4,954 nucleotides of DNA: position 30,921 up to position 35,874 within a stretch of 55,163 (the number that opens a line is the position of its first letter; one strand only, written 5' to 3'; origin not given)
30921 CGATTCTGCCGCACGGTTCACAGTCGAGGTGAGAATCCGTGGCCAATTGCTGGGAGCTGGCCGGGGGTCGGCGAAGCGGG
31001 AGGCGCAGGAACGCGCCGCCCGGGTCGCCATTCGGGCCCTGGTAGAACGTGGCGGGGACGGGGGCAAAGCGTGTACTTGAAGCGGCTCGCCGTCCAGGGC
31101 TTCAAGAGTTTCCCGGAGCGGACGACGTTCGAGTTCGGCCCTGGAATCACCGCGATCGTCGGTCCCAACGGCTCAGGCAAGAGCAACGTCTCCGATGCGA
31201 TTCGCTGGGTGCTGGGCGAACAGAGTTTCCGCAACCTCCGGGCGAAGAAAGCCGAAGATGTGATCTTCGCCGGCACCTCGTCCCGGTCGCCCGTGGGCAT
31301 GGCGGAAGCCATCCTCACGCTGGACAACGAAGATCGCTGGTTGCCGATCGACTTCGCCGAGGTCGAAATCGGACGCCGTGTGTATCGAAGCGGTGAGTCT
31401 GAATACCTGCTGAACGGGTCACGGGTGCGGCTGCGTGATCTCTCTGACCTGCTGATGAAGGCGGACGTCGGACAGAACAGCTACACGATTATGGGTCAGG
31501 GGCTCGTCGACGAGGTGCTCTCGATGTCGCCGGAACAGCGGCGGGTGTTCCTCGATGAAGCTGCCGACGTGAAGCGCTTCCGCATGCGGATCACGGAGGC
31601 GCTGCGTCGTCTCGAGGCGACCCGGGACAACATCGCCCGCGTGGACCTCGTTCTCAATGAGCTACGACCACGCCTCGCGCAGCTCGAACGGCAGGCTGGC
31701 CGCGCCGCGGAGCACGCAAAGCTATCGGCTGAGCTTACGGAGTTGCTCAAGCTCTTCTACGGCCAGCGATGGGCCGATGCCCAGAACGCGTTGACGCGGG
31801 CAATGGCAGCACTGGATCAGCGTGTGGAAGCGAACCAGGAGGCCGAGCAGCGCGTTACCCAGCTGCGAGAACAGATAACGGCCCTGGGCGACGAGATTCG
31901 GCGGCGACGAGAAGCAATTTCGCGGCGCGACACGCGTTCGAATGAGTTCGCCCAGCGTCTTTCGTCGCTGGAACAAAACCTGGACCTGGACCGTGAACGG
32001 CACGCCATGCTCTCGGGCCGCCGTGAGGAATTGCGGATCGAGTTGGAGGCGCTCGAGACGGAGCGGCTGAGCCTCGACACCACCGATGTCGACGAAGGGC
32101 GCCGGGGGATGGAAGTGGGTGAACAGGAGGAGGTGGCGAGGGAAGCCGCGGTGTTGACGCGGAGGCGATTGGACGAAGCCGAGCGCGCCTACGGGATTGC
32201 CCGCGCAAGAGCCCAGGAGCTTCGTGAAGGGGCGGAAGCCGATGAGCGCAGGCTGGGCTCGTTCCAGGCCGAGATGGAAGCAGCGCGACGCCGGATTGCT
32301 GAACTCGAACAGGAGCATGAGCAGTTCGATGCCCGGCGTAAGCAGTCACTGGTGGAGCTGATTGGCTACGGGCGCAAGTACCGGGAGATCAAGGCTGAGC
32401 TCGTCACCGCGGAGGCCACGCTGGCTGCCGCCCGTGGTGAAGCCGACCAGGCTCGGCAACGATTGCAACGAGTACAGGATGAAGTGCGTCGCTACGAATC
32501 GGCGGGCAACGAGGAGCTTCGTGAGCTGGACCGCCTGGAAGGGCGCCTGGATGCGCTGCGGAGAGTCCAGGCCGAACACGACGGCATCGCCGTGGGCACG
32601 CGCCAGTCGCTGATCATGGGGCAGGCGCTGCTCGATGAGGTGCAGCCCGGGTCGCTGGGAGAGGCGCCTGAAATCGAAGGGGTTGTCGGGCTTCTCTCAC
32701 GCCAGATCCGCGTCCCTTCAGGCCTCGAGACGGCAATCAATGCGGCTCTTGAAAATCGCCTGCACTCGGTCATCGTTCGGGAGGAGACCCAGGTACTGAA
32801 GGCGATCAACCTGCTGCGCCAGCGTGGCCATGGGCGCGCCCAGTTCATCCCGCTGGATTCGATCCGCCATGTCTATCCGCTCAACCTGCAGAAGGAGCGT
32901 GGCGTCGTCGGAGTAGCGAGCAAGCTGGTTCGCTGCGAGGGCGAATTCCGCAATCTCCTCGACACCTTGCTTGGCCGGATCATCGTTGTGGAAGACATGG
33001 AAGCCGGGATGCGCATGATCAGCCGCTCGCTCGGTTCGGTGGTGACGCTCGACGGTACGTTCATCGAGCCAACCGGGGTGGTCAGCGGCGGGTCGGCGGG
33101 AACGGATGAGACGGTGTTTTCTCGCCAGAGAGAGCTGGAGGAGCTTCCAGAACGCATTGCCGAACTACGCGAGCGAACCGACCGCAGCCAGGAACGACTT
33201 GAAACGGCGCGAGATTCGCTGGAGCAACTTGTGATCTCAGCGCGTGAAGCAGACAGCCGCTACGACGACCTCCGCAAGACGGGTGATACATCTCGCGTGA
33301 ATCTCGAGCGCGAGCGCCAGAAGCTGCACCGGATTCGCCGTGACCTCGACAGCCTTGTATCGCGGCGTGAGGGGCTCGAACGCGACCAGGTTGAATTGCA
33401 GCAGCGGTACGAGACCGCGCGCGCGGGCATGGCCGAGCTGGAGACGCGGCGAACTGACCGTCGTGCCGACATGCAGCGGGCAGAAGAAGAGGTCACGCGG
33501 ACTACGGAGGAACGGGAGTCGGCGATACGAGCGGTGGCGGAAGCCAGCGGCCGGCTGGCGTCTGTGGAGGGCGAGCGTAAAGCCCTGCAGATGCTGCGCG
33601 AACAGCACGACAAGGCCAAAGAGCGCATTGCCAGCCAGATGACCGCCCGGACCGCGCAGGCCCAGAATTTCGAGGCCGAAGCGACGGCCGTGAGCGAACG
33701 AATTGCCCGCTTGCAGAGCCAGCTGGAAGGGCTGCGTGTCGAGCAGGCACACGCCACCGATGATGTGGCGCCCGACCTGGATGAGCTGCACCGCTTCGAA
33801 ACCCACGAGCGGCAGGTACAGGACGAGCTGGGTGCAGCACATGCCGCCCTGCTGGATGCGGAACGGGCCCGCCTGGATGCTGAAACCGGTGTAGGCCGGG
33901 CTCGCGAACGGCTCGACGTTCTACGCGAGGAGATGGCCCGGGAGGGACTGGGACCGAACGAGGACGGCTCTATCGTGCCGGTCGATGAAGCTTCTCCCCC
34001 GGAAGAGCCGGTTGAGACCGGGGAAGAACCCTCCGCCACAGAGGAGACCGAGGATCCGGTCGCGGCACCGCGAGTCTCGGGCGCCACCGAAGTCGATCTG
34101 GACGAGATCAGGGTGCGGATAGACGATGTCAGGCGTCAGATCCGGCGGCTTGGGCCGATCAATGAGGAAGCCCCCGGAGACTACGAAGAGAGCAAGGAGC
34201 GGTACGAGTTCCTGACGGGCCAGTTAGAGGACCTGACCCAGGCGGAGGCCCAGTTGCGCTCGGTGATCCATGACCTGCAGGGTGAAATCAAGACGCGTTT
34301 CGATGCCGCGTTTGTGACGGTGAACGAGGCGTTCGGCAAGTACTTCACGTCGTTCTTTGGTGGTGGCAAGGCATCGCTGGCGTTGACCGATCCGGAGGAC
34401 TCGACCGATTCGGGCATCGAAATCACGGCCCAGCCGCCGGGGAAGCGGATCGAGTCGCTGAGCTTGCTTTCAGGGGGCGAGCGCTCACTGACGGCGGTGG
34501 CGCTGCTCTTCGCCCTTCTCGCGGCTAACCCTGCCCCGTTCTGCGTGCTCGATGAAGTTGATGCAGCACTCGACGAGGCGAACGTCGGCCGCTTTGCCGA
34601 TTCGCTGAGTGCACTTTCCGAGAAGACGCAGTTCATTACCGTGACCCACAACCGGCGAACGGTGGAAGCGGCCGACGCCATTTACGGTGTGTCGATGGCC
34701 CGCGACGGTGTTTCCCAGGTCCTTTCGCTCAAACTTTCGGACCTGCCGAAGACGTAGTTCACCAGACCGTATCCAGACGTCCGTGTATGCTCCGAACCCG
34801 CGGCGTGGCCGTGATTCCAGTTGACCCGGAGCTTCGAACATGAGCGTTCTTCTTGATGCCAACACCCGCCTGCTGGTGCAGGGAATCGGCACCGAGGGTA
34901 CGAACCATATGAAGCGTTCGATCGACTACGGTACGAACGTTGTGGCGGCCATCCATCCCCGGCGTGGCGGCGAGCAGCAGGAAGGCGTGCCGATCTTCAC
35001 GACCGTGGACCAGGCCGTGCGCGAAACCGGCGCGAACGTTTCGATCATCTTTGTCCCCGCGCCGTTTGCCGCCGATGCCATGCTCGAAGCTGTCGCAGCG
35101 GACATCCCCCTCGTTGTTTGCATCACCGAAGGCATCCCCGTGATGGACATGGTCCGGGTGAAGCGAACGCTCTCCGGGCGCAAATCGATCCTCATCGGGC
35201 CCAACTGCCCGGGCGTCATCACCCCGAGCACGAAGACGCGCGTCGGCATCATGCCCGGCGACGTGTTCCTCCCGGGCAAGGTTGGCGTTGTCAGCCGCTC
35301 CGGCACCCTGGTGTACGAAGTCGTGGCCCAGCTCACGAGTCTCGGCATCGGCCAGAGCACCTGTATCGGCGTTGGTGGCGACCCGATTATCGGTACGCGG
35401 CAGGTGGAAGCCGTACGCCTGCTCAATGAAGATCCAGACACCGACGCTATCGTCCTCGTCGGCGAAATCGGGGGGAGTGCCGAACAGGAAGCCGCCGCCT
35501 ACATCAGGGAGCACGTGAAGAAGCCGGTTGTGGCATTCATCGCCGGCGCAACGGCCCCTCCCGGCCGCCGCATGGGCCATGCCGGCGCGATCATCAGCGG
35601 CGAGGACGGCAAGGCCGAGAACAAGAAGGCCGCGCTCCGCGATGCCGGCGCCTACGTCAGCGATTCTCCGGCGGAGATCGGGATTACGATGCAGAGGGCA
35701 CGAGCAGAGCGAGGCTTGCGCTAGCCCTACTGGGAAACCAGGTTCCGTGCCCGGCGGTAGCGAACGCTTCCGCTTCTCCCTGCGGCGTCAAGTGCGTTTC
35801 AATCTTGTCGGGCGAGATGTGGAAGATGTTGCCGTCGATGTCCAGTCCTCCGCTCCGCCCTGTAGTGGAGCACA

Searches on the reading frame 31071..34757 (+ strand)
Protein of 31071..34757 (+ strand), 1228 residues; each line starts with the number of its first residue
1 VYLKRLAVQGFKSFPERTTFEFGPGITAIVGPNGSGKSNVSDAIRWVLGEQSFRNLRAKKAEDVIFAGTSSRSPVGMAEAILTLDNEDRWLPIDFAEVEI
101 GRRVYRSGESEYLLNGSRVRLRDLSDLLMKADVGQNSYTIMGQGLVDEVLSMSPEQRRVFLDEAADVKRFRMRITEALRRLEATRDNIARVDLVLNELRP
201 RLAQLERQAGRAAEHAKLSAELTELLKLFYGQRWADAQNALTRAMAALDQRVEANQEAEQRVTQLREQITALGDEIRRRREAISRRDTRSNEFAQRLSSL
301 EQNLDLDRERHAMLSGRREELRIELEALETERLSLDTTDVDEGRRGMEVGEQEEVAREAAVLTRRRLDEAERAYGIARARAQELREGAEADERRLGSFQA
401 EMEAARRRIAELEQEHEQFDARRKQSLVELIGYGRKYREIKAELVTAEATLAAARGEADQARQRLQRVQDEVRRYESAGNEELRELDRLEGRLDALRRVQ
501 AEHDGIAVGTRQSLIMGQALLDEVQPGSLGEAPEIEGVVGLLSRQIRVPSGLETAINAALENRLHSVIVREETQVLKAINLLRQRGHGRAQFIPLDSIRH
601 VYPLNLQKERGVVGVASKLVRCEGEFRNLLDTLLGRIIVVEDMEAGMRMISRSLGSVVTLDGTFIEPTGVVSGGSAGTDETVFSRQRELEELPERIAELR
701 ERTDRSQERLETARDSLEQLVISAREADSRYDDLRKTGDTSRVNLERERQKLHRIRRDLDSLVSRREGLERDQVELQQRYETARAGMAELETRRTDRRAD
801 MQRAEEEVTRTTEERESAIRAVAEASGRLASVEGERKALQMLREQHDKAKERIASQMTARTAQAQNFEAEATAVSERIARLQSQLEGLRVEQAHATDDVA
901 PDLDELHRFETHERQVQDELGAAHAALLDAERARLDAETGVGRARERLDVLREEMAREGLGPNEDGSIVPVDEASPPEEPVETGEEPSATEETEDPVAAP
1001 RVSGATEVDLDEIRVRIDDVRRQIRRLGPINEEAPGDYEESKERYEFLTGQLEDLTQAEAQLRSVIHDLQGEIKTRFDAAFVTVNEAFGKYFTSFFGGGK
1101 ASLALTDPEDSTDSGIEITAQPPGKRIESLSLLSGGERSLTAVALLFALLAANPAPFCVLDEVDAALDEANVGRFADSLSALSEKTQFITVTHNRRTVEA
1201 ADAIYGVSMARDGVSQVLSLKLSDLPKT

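Call 17: search_protein_families(library=pfam, proteins=[window:31071-34757:+])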
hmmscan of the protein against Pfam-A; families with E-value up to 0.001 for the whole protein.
window:31071-34757:+ (1228 aa): 6 families
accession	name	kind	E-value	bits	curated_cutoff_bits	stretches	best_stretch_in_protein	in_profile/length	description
PF02463.25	SMC_N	-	1e-71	241.3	40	1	2-1215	1-219/220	RecF/RecN/SMC N terminal domain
PF06470.18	SMC_hinge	-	6.7e-26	91.4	22.5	1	536-649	2-115/116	SMC proteins Flexible Hinge Domain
PF13476.12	AAA_23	-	1.1e-15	59.2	27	1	5-275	1-199/201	AAA domain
PF13304.12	AAA_21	-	9.3e-15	55.9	27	2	26-62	1-42/304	AAA domain, putative AbiEii toxin, Type IV TA system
PF13175.12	AAA_15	-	1.3e-08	35.3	32.1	1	1-62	1-55/374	AAA ATPase domain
PF13555.12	AAA_29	-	2.6e-05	24.3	27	1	3-49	1-47/61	P-loop containing region of AAA domain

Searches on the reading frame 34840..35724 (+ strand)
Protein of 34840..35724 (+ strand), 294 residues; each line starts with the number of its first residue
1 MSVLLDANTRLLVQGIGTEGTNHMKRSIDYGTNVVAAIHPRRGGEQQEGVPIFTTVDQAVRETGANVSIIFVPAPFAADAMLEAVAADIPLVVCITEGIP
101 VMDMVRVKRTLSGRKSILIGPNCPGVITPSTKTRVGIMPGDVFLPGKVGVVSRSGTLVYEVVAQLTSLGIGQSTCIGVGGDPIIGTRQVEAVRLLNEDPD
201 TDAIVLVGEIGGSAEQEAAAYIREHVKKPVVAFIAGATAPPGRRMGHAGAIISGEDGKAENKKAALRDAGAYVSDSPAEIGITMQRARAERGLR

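Call 17: search_protein_families(library=pfam, proteins=[window:34840-35724:+])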
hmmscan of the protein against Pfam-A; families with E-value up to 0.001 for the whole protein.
window:34840-35724:+ (294 aa): 3 families
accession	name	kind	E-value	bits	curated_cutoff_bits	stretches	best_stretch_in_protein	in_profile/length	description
PF02629.25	CoA_binding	-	3.1e-25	89.2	22.3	1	8-98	3-97/97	CoA binding domain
PF00549.24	Ligase_CoA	-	3.4e-23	82.6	24.5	1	151-271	1-127/128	CoA-ligase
PF13607.11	Succ_CoA_lig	-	1.7e-12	47.7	27.4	1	145-279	1-130/138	Succinyl-CoA ligase like flavodoxin domain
